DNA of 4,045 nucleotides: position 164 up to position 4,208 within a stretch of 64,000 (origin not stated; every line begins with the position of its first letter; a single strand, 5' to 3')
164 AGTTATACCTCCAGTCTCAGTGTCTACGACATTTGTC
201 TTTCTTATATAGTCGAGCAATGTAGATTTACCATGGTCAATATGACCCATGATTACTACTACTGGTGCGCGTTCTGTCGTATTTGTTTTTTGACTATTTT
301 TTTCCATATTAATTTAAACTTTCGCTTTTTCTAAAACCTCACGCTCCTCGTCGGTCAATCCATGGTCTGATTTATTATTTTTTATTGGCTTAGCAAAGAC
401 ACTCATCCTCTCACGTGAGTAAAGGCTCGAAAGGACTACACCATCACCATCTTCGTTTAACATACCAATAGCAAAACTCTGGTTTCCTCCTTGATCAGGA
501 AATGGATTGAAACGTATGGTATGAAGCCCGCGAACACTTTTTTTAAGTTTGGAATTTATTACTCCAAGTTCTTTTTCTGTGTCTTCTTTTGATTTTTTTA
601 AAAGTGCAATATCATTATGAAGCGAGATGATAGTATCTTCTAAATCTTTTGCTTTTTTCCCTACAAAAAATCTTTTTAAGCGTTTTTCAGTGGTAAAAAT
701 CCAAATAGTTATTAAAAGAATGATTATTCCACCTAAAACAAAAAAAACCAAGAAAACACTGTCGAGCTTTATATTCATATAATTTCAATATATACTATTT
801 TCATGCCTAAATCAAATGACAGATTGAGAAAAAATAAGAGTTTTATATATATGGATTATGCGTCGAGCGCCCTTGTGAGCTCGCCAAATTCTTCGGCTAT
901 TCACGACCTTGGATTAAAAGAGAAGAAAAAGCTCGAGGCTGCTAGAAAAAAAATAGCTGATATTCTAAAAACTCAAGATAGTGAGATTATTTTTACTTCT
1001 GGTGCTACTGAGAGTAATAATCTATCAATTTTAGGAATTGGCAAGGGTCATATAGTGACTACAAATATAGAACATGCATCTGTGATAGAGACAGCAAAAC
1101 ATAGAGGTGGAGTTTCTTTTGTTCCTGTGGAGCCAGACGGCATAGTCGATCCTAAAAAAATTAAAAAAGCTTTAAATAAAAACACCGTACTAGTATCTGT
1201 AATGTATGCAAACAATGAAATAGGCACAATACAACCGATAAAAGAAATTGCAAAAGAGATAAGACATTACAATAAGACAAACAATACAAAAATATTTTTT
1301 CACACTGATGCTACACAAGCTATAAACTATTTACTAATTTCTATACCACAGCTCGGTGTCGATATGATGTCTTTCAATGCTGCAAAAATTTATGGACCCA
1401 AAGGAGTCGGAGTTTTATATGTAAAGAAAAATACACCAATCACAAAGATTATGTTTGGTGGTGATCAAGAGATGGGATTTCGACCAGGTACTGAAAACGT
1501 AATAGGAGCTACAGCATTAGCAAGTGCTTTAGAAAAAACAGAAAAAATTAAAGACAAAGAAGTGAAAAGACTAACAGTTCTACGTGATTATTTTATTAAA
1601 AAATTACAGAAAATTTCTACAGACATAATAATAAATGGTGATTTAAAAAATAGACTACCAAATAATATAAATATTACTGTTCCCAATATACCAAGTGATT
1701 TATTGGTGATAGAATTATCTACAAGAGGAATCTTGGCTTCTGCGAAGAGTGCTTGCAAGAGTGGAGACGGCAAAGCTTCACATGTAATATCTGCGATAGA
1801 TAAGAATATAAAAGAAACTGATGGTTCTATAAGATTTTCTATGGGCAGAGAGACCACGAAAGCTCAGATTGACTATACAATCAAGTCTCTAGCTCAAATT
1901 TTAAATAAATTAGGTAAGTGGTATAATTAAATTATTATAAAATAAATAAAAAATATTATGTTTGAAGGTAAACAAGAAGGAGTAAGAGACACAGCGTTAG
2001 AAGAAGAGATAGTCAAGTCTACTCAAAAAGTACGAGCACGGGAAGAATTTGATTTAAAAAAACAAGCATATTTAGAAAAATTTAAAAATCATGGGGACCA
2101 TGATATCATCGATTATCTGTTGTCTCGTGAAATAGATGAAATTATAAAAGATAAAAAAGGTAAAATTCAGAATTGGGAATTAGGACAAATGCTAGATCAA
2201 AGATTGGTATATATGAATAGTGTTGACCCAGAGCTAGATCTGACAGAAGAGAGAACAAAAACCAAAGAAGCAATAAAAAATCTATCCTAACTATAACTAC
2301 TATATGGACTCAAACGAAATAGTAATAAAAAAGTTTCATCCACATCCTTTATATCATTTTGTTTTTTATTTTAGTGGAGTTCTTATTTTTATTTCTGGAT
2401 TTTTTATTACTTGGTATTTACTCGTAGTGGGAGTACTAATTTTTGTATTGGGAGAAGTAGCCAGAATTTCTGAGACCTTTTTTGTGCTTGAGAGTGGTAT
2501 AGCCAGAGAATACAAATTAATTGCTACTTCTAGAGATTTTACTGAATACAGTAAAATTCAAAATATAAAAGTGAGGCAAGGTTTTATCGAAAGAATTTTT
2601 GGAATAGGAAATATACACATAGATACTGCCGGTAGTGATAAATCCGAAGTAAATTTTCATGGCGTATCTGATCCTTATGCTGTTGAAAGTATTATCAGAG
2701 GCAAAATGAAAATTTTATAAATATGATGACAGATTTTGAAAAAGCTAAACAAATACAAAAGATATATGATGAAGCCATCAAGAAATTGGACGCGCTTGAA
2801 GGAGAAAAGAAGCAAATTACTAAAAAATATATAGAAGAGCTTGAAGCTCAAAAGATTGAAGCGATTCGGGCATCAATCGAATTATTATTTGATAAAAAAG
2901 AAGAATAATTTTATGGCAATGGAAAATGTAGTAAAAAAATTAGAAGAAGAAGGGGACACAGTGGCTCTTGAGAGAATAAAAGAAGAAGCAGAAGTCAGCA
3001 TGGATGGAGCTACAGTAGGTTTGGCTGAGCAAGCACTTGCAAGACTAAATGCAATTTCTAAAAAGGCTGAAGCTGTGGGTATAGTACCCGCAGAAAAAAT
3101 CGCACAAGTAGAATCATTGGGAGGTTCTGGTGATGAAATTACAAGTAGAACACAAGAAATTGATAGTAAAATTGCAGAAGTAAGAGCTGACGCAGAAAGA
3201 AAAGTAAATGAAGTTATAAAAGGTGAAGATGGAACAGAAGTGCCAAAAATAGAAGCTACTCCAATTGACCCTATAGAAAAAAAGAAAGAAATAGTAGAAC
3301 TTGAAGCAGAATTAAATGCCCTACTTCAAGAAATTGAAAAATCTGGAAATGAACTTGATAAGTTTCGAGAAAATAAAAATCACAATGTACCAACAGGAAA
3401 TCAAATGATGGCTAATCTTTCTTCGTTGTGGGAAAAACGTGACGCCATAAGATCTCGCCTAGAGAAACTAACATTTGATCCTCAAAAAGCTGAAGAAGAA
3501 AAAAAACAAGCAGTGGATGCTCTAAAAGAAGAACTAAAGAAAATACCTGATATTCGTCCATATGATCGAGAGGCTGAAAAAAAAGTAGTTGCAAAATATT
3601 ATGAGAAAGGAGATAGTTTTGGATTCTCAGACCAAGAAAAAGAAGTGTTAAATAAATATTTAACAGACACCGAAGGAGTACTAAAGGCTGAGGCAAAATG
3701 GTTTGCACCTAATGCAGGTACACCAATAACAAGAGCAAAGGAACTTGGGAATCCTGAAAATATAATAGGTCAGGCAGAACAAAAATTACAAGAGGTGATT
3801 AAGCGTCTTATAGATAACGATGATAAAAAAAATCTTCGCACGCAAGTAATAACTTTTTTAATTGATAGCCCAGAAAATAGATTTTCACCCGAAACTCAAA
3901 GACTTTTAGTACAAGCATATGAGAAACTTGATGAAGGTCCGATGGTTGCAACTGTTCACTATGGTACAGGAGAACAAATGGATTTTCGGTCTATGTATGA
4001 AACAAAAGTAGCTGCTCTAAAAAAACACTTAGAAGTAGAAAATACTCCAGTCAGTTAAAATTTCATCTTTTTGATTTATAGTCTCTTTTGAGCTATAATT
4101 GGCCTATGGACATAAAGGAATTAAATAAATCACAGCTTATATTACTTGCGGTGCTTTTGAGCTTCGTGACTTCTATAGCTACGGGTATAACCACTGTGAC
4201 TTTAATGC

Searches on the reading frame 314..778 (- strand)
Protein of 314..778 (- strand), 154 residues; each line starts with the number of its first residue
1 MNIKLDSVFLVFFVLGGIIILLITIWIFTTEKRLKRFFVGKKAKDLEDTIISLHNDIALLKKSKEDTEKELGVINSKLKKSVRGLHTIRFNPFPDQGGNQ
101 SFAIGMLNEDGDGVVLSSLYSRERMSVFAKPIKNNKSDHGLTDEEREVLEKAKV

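Call 29: search_protein_families(library=pfam, proteins=[window:314-778:-], max_evalue=0.01)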
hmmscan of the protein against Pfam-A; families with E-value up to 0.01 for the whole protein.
window:314-778:- (154 aa): 1 family
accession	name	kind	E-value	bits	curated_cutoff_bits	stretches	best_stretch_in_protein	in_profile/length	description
PF14584.11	DUF4446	-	1.9e-35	122.6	27.4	1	10-152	7-149/150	Protein of unknown function (DUF4446)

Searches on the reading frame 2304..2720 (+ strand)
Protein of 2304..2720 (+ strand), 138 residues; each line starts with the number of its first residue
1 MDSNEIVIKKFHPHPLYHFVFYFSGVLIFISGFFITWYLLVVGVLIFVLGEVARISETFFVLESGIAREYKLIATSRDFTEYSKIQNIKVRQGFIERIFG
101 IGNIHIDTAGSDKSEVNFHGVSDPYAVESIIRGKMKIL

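Call 29: search_protein_families(library=pfam, proteins=[window:2304-2720:+], max_evalue=0.01)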
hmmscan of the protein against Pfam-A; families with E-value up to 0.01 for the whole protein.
window:2304-2720:+ (138 aa): 2 families
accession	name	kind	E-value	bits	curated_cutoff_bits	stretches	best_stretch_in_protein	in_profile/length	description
PF03703.20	bPH_2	-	4.3e-12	46.6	22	1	76-130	23-77/78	Bacterial PH domain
PF24649.1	DUF7642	-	0.0011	19.4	27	1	83-131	40-91/100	Domain of unknown function (DUF7642)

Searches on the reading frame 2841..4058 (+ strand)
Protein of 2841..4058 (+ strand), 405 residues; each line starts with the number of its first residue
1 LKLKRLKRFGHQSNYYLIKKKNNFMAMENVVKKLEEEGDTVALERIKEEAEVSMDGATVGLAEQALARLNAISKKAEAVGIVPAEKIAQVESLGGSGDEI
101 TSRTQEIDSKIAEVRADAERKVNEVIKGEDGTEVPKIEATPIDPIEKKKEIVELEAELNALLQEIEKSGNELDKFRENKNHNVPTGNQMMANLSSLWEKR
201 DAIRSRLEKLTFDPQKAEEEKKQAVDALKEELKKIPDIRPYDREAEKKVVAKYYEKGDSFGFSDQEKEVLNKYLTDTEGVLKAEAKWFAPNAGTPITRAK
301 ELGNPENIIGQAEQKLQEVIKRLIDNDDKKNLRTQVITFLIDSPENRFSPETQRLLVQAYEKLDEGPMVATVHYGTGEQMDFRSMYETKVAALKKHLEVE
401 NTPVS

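Call 29: search_protein_families(library=pfam, proteins=[window:2841-4058:+], max_evalue=0.01)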
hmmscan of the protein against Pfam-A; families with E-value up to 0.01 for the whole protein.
window:2841-4058:+ (405 aa): 4 families
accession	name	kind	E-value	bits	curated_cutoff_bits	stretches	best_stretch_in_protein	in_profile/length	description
PF10473.14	CENP-F_leu_zip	-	0.0044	17.5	34.5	1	146-235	49-138/140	Leucine-rich repeats of kinetochore protein Cenp-F/LEK1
PF12130.13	bMERB_dom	-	0.0044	17.5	24.6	1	157-248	7-96/134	Bivalent Mical/EHBP Rab binding domain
PF09602.15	PhaP_Bmeg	-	0.0053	17.2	28.3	1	137-256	31-154/168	Polyhydroxyalkanoic acid inclusion protein (PhaP_Bmeg)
PF23203.1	KIF21A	-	0.0063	16.7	28.5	1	144-207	22-85/161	KIF21A-like domain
